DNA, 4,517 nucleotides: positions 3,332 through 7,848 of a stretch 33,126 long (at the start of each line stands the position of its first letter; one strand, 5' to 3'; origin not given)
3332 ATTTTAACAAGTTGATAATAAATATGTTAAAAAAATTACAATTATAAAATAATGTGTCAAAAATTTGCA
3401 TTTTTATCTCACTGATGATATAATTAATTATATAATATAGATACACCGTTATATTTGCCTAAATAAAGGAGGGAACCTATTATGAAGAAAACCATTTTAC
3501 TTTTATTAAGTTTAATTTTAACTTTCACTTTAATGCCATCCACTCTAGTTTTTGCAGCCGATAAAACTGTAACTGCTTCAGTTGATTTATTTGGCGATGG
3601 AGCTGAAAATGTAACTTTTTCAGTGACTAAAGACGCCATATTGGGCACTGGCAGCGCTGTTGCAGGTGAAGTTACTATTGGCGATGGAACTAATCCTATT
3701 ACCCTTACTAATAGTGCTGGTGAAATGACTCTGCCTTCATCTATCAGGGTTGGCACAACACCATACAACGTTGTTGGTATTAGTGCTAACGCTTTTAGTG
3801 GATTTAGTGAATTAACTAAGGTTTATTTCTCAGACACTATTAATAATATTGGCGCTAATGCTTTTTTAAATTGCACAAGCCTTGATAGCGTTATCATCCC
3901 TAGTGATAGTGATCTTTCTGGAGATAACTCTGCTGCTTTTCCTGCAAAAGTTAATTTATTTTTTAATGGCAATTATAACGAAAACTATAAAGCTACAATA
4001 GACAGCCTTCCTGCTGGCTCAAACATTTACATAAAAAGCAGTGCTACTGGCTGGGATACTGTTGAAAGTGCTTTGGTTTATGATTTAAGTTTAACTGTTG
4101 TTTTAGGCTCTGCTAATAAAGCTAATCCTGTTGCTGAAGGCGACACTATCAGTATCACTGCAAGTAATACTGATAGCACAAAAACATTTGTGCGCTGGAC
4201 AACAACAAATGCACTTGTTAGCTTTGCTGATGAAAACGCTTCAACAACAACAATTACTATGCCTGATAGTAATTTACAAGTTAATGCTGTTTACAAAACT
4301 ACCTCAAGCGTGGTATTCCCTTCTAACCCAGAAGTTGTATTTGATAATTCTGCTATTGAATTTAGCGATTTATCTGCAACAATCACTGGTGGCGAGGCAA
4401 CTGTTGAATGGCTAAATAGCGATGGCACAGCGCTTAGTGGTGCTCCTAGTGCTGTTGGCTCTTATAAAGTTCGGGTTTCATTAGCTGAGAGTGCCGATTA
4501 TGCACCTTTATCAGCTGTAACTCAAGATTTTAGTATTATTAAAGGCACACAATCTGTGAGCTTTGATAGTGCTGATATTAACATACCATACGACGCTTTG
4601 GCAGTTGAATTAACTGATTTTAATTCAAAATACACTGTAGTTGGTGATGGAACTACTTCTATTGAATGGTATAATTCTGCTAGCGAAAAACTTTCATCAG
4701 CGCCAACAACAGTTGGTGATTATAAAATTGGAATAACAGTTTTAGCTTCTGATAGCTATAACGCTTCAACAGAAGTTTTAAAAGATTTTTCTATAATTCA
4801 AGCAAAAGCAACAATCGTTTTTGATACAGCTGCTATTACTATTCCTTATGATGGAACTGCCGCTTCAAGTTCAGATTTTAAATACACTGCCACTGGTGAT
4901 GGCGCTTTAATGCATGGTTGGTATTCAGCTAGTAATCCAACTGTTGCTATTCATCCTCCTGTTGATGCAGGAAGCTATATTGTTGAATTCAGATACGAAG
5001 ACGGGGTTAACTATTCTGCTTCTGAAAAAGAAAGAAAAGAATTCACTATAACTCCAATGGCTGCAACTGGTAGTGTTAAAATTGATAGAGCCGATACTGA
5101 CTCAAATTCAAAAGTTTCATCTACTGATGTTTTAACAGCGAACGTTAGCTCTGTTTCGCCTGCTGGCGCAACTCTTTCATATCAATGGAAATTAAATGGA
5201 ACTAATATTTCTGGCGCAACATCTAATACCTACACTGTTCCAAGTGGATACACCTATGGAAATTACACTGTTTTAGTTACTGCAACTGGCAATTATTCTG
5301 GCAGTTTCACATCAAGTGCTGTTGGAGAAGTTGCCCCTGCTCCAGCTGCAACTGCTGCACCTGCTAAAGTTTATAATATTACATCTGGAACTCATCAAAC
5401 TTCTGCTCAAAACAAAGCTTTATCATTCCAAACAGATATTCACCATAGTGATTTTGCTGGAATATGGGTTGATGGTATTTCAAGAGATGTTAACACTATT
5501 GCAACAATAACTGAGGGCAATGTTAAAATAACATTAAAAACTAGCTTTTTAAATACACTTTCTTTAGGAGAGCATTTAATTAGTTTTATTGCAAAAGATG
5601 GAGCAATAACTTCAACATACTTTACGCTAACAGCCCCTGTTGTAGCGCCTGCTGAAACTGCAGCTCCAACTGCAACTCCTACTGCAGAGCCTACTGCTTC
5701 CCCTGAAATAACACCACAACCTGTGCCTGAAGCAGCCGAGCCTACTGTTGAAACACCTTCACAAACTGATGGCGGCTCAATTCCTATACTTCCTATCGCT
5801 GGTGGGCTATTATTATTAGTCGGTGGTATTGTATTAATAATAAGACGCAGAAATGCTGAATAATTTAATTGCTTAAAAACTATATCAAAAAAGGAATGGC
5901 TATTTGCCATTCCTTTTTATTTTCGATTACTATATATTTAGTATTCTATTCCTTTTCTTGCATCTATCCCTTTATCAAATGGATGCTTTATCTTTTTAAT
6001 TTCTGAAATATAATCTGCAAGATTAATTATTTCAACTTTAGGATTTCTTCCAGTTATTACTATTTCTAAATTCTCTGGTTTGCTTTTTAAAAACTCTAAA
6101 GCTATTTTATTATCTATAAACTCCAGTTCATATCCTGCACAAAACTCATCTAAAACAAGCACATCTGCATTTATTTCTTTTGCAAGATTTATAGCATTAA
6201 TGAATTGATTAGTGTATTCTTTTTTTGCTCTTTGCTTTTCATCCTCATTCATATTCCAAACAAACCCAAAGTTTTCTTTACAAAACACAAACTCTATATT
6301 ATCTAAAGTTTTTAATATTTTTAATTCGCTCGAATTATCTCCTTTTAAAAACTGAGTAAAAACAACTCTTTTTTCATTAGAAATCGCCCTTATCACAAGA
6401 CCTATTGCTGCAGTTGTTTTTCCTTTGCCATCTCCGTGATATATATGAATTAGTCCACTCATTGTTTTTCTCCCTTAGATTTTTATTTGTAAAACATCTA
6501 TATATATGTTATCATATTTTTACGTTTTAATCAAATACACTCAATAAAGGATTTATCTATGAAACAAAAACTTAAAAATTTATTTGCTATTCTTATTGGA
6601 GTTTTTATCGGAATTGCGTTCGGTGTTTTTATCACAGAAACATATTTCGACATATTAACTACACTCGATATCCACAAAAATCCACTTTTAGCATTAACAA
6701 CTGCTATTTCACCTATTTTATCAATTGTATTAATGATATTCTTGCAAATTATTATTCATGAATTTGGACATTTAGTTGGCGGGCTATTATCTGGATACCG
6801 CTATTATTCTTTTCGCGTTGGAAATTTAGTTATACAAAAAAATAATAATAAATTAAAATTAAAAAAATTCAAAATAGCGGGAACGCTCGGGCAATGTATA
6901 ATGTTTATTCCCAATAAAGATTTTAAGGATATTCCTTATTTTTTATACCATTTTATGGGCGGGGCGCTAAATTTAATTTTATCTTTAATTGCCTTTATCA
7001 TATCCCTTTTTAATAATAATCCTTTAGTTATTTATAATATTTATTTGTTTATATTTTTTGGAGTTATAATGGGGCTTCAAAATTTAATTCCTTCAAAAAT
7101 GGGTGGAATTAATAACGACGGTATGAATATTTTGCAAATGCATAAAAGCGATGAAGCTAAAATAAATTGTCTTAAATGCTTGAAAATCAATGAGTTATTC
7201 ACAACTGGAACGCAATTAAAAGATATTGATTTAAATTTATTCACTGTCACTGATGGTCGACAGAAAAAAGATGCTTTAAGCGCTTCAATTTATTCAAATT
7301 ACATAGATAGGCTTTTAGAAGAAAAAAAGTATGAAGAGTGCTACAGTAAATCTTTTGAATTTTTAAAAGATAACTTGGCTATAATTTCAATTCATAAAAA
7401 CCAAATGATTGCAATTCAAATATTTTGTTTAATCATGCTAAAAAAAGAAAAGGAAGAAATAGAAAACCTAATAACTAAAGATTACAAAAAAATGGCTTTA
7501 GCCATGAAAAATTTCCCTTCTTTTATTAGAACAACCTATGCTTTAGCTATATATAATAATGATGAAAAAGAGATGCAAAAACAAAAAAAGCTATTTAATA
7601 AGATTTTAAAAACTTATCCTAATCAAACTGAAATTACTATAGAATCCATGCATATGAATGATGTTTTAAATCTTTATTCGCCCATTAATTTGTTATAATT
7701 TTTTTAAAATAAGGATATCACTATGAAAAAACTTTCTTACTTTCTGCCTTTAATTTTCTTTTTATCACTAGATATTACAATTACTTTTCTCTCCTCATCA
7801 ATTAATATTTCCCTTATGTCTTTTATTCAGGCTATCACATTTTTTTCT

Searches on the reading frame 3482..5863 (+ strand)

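Call 12: search_protein_families(library=pfam, proteins=[window:3482-5863:+], max_evalue=0.001)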
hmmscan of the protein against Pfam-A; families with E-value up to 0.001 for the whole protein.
window:3482-5863:+ (793 aa): 2 families
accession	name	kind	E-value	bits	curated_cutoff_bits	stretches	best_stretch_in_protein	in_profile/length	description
PF13306.12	LRR_5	-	4.1e-08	33.6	27.7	1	93-143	18-67/127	BspA type Leucine rich repeat region (6 copies)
PF18998.6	Flg_new_2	-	5.6e-08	33.1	23.6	1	209-273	11-71/73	Divergent InlB B-repeat domain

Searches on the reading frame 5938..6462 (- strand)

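Call 12: search_protein_families(library=pfam, proteins=[window:5938-6462:-], max_evalue=0.001)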
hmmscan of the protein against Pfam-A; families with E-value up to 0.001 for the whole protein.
window:5938-6462:- (174 aa): 1 family
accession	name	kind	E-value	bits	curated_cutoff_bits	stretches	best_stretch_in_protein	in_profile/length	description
PF02572.21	CobA_CobO_BtuR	-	2.8e-55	187.6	25.7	1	2-174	2-172/172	ATP:corrinoid adenosyltransferase BtuR/CobO/CobP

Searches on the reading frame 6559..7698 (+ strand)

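Call 12: search_protein_families(library=pfam, proteins=[window:6559-7698:+], max_evalue=0.001)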
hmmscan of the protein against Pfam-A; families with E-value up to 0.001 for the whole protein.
window:6559-7698:+ (379 aa): 1 family
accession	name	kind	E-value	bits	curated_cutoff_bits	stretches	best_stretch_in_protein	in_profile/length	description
PF02163.28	Peptidase_M50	-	7.8e-07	29.1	27.2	1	56-276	2-106/221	Peptidase family M50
